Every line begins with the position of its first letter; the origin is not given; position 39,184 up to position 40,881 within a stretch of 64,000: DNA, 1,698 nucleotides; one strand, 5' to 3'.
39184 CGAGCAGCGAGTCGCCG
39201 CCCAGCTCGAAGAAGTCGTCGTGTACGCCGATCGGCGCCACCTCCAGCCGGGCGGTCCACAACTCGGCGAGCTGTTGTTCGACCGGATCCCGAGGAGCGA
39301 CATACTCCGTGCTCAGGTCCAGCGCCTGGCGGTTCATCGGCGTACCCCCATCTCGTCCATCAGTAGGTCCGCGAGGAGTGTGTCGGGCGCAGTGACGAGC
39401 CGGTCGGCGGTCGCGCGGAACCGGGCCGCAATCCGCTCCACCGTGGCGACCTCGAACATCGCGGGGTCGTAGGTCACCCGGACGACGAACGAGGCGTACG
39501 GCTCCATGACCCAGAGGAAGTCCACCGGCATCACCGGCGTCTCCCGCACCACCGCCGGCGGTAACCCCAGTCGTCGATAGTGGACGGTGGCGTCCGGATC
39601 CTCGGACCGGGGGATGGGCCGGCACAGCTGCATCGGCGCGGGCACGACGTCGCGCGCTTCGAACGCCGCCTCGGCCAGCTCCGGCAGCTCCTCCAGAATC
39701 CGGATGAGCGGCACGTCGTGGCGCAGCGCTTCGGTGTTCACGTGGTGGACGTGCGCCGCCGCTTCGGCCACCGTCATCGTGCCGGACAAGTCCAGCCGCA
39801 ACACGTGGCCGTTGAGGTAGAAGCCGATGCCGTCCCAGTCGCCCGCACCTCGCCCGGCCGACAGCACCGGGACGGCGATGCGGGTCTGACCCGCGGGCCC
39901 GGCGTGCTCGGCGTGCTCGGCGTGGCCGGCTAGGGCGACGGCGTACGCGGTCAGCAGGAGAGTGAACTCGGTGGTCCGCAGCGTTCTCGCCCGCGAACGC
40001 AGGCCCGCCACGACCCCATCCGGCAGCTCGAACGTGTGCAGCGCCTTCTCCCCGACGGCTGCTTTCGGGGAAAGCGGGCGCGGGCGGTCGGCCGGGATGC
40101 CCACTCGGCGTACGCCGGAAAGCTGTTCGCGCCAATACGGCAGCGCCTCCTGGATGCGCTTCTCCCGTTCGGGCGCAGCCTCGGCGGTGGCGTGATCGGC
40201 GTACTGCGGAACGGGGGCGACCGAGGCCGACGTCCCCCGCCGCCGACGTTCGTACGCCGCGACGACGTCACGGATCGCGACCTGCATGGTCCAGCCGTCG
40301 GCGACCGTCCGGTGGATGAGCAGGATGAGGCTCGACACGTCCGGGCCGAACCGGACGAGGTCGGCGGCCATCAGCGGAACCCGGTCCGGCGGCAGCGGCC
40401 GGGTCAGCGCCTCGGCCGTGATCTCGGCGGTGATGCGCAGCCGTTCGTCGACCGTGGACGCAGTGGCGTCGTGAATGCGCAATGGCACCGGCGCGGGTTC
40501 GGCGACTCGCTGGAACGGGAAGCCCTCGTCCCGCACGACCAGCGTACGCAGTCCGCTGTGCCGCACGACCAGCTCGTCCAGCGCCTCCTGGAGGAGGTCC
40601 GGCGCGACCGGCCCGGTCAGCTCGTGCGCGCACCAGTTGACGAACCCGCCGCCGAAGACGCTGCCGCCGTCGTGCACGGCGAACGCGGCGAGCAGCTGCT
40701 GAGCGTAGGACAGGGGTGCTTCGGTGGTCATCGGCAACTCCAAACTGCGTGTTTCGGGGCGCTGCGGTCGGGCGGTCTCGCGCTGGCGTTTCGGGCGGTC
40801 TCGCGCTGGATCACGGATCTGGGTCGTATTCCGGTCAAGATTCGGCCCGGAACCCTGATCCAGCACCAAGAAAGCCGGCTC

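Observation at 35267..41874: Six-gene, fully dissociated NRPS-like line: A, C, P450, PCP, C-variant and reductase each as a separate small protein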

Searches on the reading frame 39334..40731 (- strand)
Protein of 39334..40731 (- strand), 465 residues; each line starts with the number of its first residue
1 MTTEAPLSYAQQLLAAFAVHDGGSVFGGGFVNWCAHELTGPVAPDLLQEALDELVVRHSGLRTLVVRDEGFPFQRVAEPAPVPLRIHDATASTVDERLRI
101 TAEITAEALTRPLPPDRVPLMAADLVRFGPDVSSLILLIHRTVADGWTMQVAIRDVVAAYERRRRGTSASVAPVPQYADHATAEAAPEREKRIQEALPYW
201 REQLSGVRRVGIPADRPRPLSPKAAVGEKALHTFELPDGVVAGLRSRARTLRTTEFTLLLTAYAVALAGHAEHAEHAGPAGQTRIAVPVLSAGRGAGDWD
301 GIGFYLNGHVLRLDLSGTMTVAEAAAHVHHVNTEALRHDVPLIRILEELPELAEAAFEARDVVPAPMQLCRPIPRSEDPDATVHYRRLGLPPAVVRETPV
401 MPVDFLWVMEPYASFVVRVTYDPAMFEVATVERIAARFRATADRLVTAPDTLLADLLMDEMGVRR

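Call 10: search_protein_families(library=pfam, proteins=[window:39334-40731:-], max_evalue=0.01)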
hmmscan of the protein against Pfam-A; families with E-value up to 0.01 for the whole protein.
window:39334-40731:- (465 aa): 1 family
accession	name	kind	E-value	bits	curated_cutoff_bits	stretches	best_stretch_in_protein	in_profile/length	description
PF00668.25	Condensation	-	2.4e-38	132.5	30.6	1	30-456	27-444/456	Condensation domain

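Call 13: find_encoding_contigs(protein=window:39334-40731:-, flank=10000, max_places=6)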
Protein window:39334-40731:- (465 aa): no gene with exactly this product is on record in the collection.

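Call 14: find_homologous_proteins(query=window:39334-40731:-, max_evalue=0.00001)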
Query window:39334-40731:- (465 aa): 14 proteins with E <= 0.00001 among 8000 candidates.
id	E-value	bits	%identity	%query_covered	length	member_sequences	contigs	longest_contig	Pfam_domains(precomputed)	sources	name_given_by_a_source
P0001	0.0e+0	1022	100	100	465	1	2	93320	PF00668.26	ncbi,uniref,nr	ncbi:MAG: hypothetical protein HOU81_06200 [Hamadaea sp.]|uniref:condensation domain-containing prot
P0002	1.9e-242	823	84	98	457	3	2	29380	PF00668.26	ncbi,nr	ncbi:MAG: hypothetical protein HOV71_29060 [Hamadaea sp.]|nr:hypothetical protein [Hamadaea sp.] NUT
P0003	1.9e-241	820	83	98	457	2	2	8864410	PF00668.26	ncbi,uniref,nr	ncbi:hypothetical protein HDA40_001428 [Hamadaea flava]|uniref:Condensation domain-containing protei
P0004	3.2e-217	740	76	100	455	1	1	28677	PF00668.26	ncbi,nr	ncbi:MAG: hypothetical protein HOV79_19900 [Hamadaea sp.]|nr:hypothetical protein [Hamadaea sp.]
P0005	4.0e-186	638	69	96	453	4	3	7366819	PF00668.26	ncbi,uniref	ncbi:condensation domain-containing protein [Micromonospora zhanjiangensis]|uniref:Condensation doma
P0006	4.8e-146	506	57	96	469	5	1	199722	PF00668.26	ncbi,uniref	ncbi:condensation domain-containing protein [Plantactinospora sp. ZYX-F-223]|uniref:condensation dom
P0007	8.6e-143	495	55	96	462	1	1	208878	PF00668.26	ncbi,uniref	ncbi:condensation domain-containing protein [Plantactinospora sp. B6F1]|uniref:condensation domain-c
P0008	1.8e-138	481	53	99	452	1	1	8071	PF00668.26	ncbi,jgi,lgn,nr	ncbi:MAG TPA: condensation domain-containing protein [Micromonosporaceae bacterium]|jgi:hypothetical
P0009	2.7e-81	292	52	64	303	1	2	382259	PF00668.26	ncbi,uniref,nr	ncbi:condensation domain-containing protein [Plantactinospora endophytica]|uniref:Condensation domai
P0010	1.5e-40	158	32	75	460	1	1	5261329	PF00668.26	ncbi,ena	-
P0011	2.4e-29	121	30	98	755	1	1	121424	PF00668.26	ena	-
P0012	9.1e-23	99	29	97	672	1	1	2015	PF00668.26,PF00550.32,PF00501.35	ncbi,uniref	ncbi:condensation domain-containing protein, partial [Streptomyces sp. NPDC014894]|uniref:condensati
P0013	1.1e-19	89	29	74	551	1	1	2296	PF00668.26,PF00550.32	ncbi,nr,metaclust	ncbi:hypothetical protein A9X05_26735 [Mycobacterium sp. E3298]|nr:hypothetical protein A9X05_26735 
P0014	2.1e-17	82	30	95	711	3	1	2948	PF00668.26,PF00550.32,PF13193.13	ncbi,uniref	ncbi:condensation domain-containing protein, partial [Streptomyces sp. WAC08241]|uniref:condensation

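Call 15: find_encoding_contigs(protein=P0005, flank=10000, max_places=2)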
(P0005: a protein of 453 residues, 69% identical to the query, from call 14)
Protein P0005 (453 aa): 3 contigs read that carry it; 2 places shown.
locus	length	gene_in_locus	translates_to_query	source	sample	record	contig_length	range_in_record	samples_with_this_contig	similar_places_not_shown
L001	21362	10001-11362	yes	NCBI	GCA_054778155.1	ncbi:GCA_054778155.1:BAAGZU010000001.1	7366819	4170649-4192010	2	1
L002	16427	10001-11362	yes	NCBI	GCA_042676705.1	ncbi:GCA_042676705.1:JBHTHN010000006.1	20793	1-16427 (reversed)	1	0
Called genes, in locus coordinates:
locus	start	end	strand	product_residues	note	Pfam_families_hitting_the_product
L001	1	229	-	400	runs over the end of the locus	PF09848:SLFN-g3_helicase, PF13401:AAA_22 (weak)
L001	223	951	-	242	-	-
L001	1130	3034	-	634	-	PF13401:AAA_22 (faint), PF04851:ResIII (faint), PF09848:SLFN-g3_helicase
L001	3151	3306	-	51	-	-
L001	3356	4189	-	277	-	-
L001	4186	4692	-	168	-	PF12840:HTH_20 (weak)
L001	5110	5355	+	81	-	-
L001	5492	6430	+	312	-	-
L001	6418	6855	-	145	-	PF12643:MazG-like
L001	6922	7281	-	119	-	PF00903:Glyoxalase, PF18029:Glyoxalase_6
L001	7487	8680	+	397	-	PF04235:DUF418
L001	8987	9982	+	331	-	PF01370:Epimerase, PF04321:RmlD_sub_bind, PF07993:NAD_binding_4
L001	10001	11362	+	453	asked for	PF00668:Condensation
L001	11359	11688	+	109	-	PF00550:PP-binding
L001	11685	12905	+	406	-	PF00067:p450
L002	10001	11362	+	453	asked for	PF00668:Condensation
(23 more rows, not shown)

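Call 16: find_encoding_contigs(protein=P0006, flank=10000, max_places=2)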
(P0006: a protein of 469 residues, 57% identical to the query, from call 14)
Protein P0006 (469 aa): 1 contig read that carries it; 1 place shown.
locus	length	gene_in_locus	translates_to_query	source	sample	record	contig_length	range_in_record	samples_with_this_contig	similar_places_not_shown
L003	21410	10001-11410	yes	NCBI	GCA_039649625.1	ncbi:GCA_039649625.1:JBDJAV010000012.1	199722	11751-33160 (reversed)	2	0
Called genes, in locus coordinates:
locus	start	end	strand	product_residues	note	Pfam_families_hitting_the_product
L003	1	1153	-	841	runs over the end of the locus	PF00521:DNA_topoisoIV, PF03989:DNA_gyraseA_C (faint)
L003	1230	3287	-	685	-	PF02518:HATPase_c, PF00204:DNA_gyraseB, PF01751:Toprim, PF00986:DNA_gyraseB_C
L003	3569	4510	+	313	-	PF10127:RlaP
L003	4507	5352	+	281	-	PF10127:RlaP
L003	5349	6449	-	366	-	PF01370:Epimerase, PF04321:RmlD_sub_bind (faint), PF16363:GDP_Man_Dehyd (faint), PF13460:NAD_binding_10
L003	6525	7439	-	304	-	-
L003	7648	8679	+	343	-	PF13560:HTH_31 (weak)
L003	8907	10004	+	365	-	PF01073:3Beta_HSD (faint), PF01370:Epimerase, PF04321:RmlD_sub_bind, PF13460:NAD_binding_10 (weak), PF07993:NAD_binding_4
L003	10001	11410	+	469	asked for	PF00668:Condensation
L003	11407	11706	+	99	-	PF00550:PP-binding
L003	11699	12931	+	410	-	PF00067:p450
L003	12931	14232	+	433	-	PF00668:Condensation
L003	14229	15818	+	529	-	PF00501:AMP-binding, PF13193:AMP-binding_C (weak)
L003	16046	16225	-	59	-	PF04149:DUF397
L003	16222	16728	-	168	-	PF19054:DUF5753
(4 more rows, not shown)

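Call 17: find_encoding_contigs(protein=P0010, flank=10000, max_places=2)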
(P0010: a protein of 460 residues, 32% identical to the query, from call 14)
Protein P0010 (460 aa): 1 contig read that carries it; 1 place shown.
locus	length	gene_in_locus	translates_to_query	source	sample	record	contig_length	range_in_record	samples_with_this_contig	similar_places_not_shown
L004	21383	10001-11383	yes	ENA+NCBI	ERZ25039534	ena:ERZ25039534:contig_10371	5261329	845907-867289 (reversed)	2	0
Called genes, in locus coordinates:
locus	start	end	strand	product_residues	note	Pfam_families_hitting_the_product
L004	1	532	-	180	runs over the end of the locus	PF00550:PP-binding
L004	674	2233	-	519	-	PF00501:AMP-binding, PF13193:AMP-binding_C, PF00550:PP-binding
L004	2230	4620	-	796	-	PF13193:AMP-binding_C, PF00550:PP-binding, PF00668:Condensation, PF00501:AMP-binding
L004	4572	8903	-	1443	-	PF00501:AMP-binding, PF13193:AMP-binding_C, PF00550:PP-binding, PF00668:Condensation, PF00501:AMP-binding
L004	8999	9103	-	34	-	-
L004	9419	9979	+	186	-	PF13193:AMP-binding_C (weak), PF00550:PP-binding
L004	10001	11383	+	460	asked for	PF00668:Condensation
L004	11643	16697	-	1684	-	PF00501:AMP-binding, PF13193:AMP-binding_C, PF00550:PP-binding, PF00668:Condensation, PF00501:AMP-binding, PF13193:AMP-binding_C, PF00550:PP-binding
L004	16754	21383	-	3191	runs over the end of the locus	PF00501:AMP-binding, PF13193:AMP-binding_C, PF00550:PP-binding, PF00668:Condensation, PF00501:AMP-binding, PF13193:AMP-binding_C, PF00550:PP-binding, PF00668:Condensation, +4 more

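Call 18: search_solved_structures(query=window:39334-40731:-, max_evalue=0.001, show_alignments=2)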
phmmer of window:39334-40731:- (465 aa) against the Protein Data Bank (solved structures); distinct sequences matched with E-value up to 0.001: 29.
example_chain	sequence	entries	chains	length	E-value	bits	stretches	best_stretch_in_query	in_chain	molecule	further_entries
4znm_A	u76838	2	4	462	1.8e-41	145.9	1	5-451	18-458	C-domain type II peptide synthetase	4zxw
6p1j_A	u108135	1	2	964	3.6e-26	95.5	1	6-351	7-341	Txo2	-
6oyf_A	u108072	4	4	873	2.2e-25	92.9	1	4-446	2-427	Txo1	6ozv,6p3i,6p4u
5u89_A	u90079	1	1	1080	4.4e-23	85.3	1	5-351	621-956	Amino acid adenylation domain protein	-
8fx6_A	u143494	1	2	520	4.6e-19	72.1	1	42-444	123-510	PCP-C didomain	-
8fx7_A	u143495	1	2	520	4.7e-19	72.1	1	42-444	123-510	PCP-C didomain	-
7kvw_A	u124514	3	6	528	5.6e-19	71.8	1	42-446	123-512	PCP-C didomain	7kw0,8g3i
7kw2_A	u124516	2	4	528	5.7e-19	71.8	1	42-446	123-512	PCP-C didomain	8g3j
8xjz_C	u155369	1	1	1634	8.6e-16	61.3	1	41-457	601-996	Peptide synthetase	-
4tx2_B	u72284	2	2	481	5.1e-14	55.5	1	37-347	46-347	Non-ribosomal peptide synthetase | Peptide synthetase, module 7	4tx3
9up2_A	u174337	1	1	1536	2.6e-13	53.2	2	45-267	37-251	PvdL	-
9lcp_A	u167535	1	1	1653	3e-13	52.9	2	45-267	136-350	PvdL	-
9lco_A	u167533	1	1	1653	3e-13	52.9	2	45-267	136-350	PvdL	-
9lcq_A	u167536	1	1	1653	3.2e-13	52.8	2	45-267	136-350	PvdL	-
8z0q_C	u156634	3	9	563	2.9e-12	49.7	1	27-456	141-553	Special condensation domain in NRPS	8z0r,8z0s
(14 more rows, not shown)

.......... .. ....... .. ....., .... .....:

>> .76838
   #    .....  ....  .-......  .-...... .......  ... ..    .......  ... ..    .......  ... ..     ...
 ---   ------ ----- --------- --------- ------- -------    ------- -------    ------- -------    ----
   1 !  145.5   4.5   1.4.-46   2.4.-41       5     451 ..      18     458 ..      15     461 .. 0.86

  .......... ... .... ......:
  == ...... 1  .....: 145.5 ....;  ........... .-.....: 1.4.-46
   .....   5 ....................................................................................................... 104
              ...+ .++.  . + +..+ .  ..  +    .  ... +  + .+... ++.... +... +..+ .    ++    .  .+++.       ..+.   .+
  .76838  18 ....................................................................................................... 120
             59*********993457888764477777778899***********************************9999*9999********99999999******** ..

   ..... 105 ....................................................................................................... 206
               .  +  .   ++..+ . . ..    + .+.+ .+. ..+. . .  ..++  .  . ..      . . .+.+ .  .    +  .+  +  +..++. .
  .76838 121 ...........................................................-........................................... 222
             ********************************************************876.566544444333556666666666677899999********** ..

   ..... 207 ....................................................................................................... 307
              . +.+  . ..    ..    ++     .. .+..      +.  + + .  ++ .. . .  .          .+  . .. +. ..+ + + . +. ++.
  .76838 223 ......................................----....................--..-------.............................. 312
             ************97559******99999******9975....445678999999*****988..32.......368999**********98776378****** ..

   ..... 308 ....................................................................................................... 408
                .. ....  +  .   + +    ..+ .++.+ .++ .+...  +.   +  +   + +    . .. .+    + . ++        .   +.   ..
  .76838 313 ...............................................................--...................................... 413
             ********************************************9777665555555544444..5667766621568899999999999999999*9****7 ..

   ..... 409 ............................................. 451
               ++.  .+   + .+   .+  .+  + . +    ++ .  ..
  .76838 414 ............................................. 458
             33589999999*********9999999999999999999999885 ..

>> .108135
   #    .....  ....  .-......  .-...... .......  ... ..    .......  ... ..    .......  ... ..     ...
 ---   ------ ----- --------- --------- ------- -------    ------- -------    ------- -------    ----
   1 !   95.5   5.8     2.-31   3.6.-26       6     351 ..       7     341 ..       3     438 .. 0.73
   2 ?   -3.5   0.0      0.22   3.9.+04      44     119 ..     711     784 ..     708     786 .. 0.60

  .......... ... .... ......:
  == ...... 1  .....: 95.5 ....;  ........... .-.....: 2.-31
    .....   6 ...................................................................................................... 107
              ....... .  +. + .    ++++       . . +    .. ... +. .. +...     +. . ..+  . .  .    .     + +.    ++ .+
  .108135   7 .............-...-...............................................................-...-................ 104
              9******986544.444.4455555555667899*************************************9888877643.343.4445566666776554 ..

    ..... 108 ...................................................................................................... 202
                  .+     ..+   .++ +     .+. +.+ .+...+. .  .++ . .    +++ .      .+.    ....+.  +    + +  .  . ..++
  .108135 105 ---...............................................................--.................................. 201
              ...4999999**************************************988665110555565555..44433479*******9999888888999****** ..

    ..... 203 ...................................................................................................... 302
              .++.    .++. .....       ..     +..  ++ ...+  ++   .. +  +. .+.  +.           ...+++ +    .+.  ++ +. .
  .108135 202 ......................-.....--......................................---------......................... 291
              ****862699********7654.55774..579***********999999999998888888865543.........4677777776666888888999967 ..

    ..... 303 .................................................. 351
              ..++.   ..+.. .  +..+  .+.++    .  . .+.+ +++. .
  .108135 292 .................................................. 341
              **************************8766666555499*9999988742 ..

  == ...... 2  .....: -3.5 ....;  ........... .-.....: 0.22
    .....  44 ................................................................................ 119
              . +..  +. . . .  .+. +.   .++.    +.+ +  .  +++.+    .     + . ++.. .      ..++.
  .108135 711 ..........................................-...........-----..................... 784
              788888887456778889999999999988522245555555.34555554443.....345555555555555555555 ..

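Call 28: find_related_loci(query=A1, collection=genome_contigs, flank=10000)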
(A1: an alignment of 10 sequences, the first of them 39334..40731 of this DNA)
Query A1 (465 aa) in genome_contigs; peptide patterns used: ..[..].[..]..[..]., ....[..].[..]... (x = any residue, [..] = any of these).
16 stretches matched a pattern; 6 encode a relative of the query (tblastn E <= 1e-3); 6 distinct loci.
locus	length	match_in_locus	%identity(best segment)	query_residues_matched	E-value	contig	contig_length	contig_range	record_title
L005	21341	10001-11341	84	1-456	0e+0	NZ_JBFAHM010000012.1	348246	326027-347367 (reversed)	Hamadaea sp. NPDC050747 NPDC050747_82_B7.ctg-0012, whole genome shotgun sequence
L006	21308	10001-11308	69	2-449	8e-169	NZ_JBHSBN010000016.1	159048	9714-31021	Micromonospora zhanjiangensis strain 2902at01 GCM70011543_103, whole genome shotgun sequence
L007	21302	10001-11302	58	4-449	3e-152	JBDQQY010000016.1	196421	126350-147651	Micromonosporaceae bacterium B7E4 B7E4_contig_16, whole genome shotgun sequence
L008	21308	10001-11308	55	3-449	7e-149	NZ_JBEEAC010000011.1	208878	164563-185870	Plantactinospora sp. B6F1 B6F1_SPAdes_contig_11, whole genome shotgun sequence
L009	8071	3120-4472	53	3-462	4e-145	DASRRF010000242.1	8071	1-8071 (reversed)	MAG TPA_asm: Micromonosporaceae bacterium isolate SMAG_U4556 k141_1723319, whole genome shotgun sequence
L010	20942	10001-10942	50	123-449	4e-86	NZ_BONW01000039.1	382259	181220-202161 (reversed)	Plantactinospora endophytica strain NBRC 110450 sequence39, whole genome shotgun sequence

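Call 32: search_protein_families(library=ncbifam, proteins=[window:39334-40731:-], max_evalue=0.001)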
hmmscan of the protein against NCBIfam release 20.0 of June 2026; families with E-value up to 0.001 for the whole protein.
window:39334-40731:- (465 aa): 2 families
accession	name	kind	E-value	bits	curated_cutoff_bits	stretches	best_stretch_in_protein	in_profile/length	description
NF004282.0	PRK05691.1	subfamily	3.6e-32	109.6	4090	1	37-354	705-1014/4334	non-ribosomal peptide synthase/polyketide synthase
NF038078.1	NRPS_MxcG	equivalog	1.3e-05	22.7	2300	1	36-272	33-260/1442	myxochelin non-ribosomal peptide synthetase MxcG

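Call 57: predict_structure(alignment_id=A1)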
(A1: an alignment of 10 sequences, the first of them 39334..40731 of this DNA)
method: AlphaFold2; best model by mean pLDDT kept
length: 465 residues; sequences in the alignment: 10
mean_pLDDT: 77.6   pTM: 0.78
mean pLDDT of the five models: 77.6, 76.8, 75.2, 73.8, 60.3
residues with pLDDT >= 90: 117; 70-90: 207; 50-70: 117; < 50: 24
segments of 3 or more residues with pLDDT < 50: 19-24, 222-226, 276-281, 461-465
pLDDT, mean of each block of 10 residues (from residue 1): 63 59 54 90 95 86 68 75 93 93 92 69 94 92 75 89 80 70 62 82 70 80 59 88 90 88 89 55 70 59 70 85 92 82 64 60 75 67 87 72 76 78 89 92 94 79 35
secondary structure, 60 per line:
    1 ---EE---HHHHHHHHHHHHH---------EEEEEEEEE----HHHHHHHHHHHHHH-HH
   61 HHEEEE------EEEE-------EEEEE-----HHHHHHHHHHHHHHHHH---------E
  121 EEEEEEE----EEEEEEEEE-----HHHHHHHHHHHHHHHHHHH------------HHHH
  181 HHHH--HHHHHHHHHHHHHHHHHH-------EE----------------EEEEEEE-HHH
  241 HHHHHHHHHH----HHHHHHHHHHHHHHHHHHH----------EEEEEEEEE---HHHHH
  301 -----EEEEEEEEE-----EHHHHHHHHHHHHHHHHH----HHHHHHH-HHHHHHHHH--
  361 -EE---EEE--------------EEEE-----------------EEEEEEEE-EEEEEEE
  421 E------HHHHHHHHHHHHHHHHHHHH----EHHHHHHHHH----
elements in order: H9-21 E31-39 H44-57 H59-62 E63-66 E73-76 E84-88 H94-110 E120-127 E132-140 H146-164 H177-184 H187-204 E230-236 H238-250 H255-273 E284-292 H296-300 E306-314 H321-337 H342-348 H350-358 E367-369 E384-387 E405-412 E414-421 H428-447 H453-461
